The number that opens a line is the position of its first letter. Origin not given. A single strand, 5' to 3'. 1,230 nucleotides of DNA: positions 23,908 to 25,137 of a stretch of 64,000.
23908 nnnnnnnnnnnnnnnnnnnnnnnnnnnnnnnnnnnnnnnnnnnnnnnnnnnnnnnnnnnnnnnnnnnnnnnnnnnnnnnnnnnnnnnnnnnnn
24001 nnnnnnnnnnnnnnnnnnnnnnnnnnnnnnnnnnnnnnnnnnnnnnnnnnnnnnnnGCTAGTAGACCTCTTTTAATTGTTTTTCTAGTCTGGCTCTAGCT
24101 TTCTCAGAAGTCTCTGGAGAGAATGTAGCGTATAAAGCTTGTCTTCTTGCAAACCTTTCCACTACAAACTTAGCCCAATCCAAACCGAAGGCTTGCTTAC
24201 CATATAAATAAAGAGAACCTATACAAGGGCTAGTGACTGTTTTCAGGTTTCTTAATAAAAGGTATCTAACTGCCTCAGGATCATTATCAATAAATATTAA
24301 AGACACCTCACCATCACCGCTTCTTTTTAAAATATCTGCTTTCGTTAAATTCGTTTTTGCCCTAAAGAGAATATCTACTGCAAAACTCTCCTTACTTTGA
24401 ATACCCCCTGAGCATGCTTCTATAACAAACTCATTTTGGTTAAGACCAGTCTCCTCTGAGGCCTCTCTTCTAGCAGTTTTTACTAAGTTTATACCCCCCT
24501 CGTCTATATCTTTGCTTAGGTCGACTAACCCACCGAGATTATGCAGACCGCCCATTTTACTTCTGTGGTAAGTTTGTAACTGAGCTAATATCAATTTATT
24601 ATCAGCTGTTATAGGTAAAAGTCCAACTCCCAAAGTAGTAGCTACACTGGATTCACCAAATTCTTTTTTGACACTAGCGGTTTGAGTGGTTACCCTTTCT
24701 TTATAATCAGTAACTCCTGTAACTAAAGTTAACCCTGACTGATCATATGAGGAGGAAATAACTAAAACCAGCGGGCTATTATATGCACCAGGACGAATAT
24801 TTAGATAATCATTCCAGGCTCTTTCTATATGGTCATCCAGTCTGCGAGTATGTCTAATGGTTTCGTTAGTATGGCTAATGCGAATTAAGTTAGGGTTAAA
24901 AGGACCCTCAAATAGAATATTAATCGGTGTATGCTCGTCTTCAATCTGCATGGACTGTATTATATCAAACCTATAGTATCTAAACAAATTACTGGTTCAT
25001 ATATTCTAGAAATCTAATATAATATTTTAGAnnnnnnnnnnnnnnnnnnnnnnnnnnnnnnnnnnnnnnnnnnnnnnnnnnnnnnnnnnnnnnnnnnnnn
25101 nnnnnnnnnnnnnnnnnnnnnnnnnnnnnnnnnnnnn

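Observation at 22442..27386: Complete GDP-D-glycero-alpha-D-manno-heptose pathway (HddA-GmhA-[NUDIX]-HddC-GmhB) plus an SDR epimerase/dehydratase with a Cys-rich insertion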

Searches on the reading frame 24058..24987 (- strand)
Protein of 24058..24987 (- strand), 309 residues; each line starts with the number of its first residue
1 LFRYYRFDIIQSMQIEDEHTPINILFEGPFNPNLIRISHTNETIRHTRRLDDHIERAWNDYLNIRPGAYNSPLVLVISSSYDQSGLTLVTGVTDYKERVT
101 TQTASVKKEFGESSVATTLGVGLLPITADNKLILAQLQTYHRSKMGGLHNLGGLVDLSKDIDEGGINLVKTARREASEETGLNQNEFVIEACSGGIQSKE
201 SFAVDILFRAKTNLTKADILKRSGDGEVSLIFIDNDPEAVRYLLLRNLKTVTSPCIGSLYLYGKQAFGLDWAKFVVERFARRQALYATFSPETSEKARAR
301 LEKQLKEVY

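Call 3: search_protein_families(library=ncbifam, proteins=[window:24058-24987:-], max_evalue=0.001)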
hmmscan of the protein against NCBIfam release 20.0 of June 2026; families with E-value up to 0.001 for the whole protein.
window:24058-24987:- (309 aa): 0 families

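Call 4: search_protein_families(library=pfam, proteins=[window:24058-24987:-], max_evalue=0.001)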
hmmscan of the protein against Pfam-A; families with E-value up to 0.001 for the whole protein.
window:24058-24987:- (309 aa): 0 families

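Call 35: find_homologous_proteins(query=window:24058-24987:-, max_evalue=0.001)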
Query window:24058-24987:- (309 aa): 3 proteins with E <= 0.001 among 1779 candidates.
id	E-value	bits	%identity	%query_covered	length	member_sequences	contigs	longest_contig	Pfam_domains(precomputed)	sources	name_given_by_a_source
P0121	2.9e-177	606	92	95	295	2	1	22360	PF00293.35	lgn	-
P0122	2.6e-92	327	55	93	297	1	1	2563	PF00293.35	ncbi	-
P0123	2.2e-89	318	53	93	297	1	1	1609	PF00293.35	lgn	-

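Call 36: search_protein_families(library=pfam, proteins=[window:24058-24987:-, P0121, P0122, P0123], max_evalue=10)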
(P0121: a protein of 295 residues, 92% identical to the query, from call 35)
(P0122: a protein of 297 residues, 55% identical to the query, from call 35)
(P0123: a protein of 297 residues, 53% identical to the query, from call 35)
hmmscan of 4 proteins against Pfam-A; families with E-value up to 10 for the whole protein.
window:24058-24987:- (309 aa): 2 families
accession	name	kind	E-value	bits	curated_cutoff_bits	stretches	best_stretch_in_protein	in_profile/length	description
PF00293.34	NUDIX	-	0.0015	18.9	21.1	1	119-186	4-62/134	NUDIX domain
PF24627.1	PUMA_CC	-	0.54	10.7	30.1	1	292-307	25-40/74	PUMA coiled-coil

P0121 (295 aa): 1 family
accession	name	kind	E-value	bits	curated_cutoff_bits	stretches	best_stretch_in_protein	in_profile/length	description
PF00293.34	NUDIX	-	1e-05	26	21.1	1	106-174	3-61/134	NUDIX domain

P0122 (297 aa): 1 family
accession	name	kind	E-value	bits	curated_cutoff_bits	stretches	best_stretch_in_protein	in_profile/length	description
PF00293.34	NUDIX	-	9e-06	26.2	21.1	1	108-189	4-76/134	NUDIX domain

P0123 (297 aa): 3 families
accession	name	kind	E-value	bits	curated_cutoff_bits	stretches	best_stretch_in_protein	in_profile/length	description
PF00293.34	NUDIX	-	1.3e-06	28.9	21.1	1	108-183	4-70/134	NUDIX domain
PF24820.1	Diguanyl_cycl_sensor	-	0.19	12.1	28.1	0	240-280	21-58/109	Diguanylate cyclase-like sensor domain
PF25604.1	DUF7938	-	0.21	12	27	1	202-245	13-61/66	Phage family of unknown function (DUF7938)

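Call 49: find_encoding_contigs(protein=P0121, flank=10000, max_places=1)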
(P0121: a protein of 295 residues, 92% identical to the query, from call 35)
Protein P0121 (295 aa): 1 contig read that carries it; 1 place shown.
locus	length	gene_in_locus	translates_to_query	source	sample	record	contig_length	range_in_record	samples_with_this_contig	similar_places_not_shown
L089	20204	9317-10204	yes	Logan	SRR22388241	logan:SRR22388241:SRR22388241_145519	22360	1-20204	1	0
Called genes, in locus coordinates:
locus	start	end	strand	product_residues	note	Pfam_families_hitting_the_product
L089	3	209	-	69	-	?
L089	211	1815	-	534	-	PF02366:PMT (weak), PF13231:PMT_2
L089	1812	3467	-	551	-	PF02366:PMT, PF13231:PMT_2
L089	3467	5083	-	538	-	PF02366:PMT, PF13231:PMT_2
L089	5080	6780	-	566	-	-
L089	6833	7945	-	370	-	PF01073:3Beta_HSD, PF01370:Epimerase, PF02719:Polysacc_synt_2 (weak), PF13460:NAD_binding_10 (weak), PF16363:GDP_Man_Dehyd, PF07993:NAD_binding_4, PF01370:Epimerase, PF16363:GDP_Man_Dehyd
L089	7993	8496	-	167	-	PF00702:Hydrolase, PF08645:PNK3P, PF13419:HAD_2, PF13242:Hydrolase_like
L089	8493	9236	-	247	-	PF00483:NTP_transferase, PF12804:NTP_transf_3 (weak)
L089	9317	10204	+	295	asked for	PF00293:NUDIX (weak)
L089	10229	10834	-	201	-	PF13580:SIS_2, PF01380:SIS (weak)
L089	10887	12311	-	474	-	PF01408:GFO_IDH_MocA (weak)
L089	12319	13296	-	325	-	PF00288:GHMP_kinases_N, PF08544:GHMP_kinases_C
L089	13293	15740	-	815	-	PF00535:Glycos_transf_2, PF10111:Glyco_tranf_2_2 (weak), PF10131:PTPS_related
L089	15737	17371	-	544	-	PF13231:PMT_2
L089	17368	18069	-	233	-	PF00535:Glycos_transf_2, PF10111:Glyco_tranf_2_2 (weak), PF13641:Glyco_tranf_2_3 (faint)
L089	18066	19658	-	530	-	PF13231:PMT_2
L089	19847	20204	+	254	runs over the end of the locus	PF08003:Methyltransf_9, PF13489:Methyltransf_23, PF06325:PrmA, PF03848:TehB, PF13847:Methyltransf_31, PF08241:Methyltransf_11, PF08242:Methyltransf_12, PF13649:Methyltransf_25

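Call 55: predict_structure(alignment_id=A3)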
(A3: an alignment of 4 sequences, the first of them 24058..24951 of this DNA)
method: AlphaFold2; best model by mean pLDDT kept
length: 297 residues; sequences in the alignment: 4
mean_pLDDT: 37.4   pTM: 0.29
mean pLDDT of the five models: 37.4, 34.8, 34.5, 34.1, 33.0
residues with pLDDT >= 90: 0; 70-90: 0; 50-70: 28; < 50: 269
segments of 3 or more residues with pLDDT < 50: 1-145, 163-247, 253-255, 269-297
pLDDT, mean of each block of 10 residues (from residue 1): 35 43 36 37 36 31 32 34 28 30 23 24 30 25 44 51 47 45 42 42 43 30 37 35 45 51 52 39 37 34
secondary structure, 60 per line:
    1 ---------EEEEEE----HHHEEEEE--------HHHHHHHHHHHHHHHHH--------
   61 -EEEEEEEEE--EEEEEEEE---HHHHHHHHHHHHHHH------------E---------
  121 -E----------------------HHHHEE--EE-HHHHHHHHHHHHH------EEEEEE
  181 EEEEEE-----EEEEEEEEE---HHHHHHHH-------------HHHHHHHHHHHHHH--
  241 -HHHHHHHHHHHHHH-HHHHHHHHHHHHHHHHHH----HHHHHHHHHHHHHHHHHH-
elements in order: E10-15 E23-27 H36-52 E62-70 E73-80 H84-98 H145-148 H156-168 E175-186 E192-200 H204-211 H225-238 H242-255 H257-274 H279-296

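Call 66: search_protein_representatives(alignment_id=A3)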
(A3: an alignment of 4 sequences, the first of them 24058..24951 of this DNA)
Query: 4 sequences, 296 profile positions. Proteins with E-value up to 0.001 (for the whole library): 648; up to 1e-10: 212; up to 1e-30: 15. The best 150 are listed.
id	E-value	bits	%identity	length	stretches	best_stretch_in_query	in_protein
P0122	9.9e-172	586.2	-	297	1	1-296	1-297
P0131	2.2e-89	315.9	-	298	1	7-294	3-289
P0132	5.1e-61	222.8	-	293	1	4-289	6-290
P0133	2.6e-60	220.5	-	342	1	12-286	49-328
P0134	1.0e-54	202.1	-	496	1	5-293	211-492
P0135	1.6e-52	194.9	-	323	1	2-293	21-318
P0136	1.1e-49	185.6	-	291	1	4-295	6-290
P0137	2.8e-43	164.6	-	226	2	104-292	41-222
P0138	1.8e-38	148.8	-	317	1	6-286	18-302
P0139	1.9e-38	148.7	-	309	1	8-266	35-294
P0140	3.6e-35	137.9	-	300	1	5-282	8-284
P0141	1.7e-34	135.7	-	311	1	4-288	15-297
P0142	4.4e-33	131.1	-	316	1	10-292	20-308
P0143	6.0e-31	124.1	-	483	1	99-293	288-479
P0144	6.2e-31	124.0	-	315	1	10-283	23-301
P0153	6.5e-25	104.3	-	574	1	9-222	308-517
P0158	2.4e-24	102.4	-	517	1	9-222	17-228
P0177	2.0e-21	92.8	-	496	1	7-260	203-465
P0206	6.0e-18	81.4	-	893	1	10-266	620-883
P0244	8.2e-15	71.1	-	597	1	10-252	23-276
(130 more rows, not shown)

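Call 67: search_protein_families(library=pfam, proteins=[P0131, P0133, P0134, P0139, P0143, P0153, P0158, P0177, P0206, P0244], max_evalue=0.001)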
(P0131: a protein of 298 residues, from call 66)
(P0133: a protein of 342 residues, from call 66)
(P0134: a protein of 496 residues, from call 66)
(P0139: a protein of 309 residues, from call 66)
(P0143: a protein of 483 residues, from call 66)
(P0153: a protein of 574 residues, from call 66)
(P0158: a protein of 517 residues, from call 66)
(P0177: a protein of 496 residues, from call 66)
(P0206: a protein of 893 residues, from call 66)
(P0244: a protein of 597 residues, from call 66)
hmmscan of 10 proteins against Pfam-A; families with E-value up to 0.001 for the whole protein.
P0131 (298 aa): 0 families

P0133 (342 aa): 0 families

P0134 (496 aa): 3 families
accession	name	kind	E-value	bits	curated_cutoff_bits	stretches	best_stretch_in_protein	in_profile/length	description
PF13671.12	AAA_33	-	1.3e-12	48.7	27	1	29-166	2-130/143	AAA domain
PF13238.12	AAA_18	-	3.7e-08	34.3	29.4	1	29-157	1-113/128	AAA domain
PF00293.34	NUDIX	-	2.8e-06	27.8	21.1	1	310-386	4-71/134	NUDIX domain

P0139 (309 aa): 0 families

P0143 (483 aa): 2 families
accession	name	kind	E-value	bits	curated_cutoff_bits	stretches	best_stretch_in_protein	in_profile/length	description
PF13671.12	AAA_33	-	5.8e-09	36.8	27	1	16-162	4-140/143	AAA domain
PF00293.34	NUDIX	-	1.6e-05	25.3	21.1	1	294-372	2-71/134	NUDIX domain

P0153 (574 aa): 3 families
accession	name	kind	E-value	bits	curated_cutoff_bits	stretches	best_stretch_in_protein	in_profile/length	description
PF00459.30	Inositol_P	-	1.1e-18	68.1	27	1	34-269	26-258/271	Inositol monophosphatase family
PF00293.34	NUDIX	-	5.8e-07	30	21.1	1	407-486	5-77/134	NUDIX domain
PF00316.25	FBPase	-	2.3e-06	27.8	34.8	1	45-129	53-140/191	Fructose-1-6-bisphosphatase, N-terminal domain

P0158 (517 aa): 3 families
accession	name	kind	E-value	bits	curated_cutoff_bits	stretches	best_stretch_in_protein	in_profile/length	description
PF13419.12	HAD_2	-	3.8e-22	79.7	23.8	1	305-481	3-173/178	Haloacid dehalogenase-like hydrolase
PF00702.32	Hydrolase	-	5.5e-18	66.5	26.4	1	301-479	2-190/191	haloacid dehalogenase-like hydrolase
PF00293.34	NUDIX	-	2.4e-07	31.3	21.1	1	118-233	8-120/134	NUDIX domain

P0177 (496 aa): 0 families

P0206 (893 aa): 2 families
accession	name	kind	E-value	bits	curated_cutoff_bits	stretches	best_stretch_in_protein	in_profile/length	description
PF13289.12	SIR2_2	-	1.2e-12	48.6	24.5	1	123-259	3-124/141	SIR2-like domain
PF00293.34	NUDIX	-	1.3e-07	32.1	21.1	1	722-809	3-81/134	NUDIX domain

P0244 (597 aa): 1 family
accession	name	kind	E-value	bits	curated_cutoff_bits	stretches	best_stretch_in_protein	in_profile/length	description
PF01734.28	Patatin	-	1.9e-31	110.2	27.7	1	302-496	1-190/191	Patatin-like phospholipase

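Call 68: search_protein_families(library=padloc, proteins=[window:24058-24951:-, P0131, P0134, P0206, P0244, P0153], max_evalue=0.01)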
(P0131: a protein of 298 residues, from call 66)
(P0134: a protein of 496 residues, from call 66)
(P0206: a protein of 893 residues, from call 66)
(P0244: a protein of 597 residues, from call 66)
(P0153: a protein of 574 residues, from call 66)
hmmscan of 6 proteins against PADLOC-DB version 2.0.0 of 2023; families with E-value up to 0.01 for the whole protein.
window:24058-24951:- (297 aa): 0 families

P0131 (298 aa): 0 families

P0134 (496 aa): 1 family
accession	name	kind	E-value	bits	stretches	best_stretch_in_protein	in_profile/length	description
PDLC02911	VakA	-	0.0055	15.3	0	29-205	5-162/163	-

P0206 (893 aa): 13 families
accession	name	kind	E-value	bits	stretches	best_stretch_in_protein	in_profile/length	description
PDLC02419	Aga_SIR2-PNTD1-PNTD2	-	2.4e-16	57.6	2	101-271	101-256/558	Class I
PDLC02384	pAgo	-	1.3e-15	54.7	1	100-277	116-273/1030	-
PDLC05061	PDC-S65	-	1.2e-11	42.6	1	24-138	37-157/592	-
PDLC02420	Aga_SIR2-PNTD1-PNTD2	-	9.8e-11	38.6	1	14-293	15-288/1010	Class I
PDLC02402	Aga_SIR2-PNTD1-PNTD2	-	1.3e-09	34.7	2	103-254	109-245/876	Class I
PDLC02401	Aga_SIR2-PNTD1-PNTD2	-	1.2e-08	32.2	1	101-265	74-223/524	Class I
PDLC02408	Aga_SIR2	-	6.1e-06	23.6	0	18-50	6-38/343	Class II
PDLC04899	PDC-S07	-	6.4e-05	20.6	1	723-787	7-63/135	-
PDLC00407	ThsA1|ThsA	-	0.0001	19.1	1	152-244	116-210/478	STALD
PDLC05060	PDC-S65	-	0.00013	19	1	99-138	26-65/503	-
PDLC04082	SIR2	-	0.00013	19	1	19-192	17-203/345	-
PDLC04968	PDC-S25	-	0.00021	18.5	1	183-245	180-244/517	-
PDLC00409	ThsA1|ThsA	-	0.0066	13.8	0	155-245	120-212/242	STALD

P0244 (597 aa): 3 families
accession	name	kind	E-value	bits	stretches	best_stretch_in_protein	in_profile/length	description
PDLC00755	Effector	-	1.5e-08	32.2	1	302-442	14-152/311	Phospholipase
PDLC00758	Effector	-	1.2e-07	29.4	1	302-416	9-136/331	Phospholipase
PDLC00757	Effector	-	1.7e-05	22.4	1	302-414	13-141/331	Phospholipase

P0153 (574 aa): 0 families
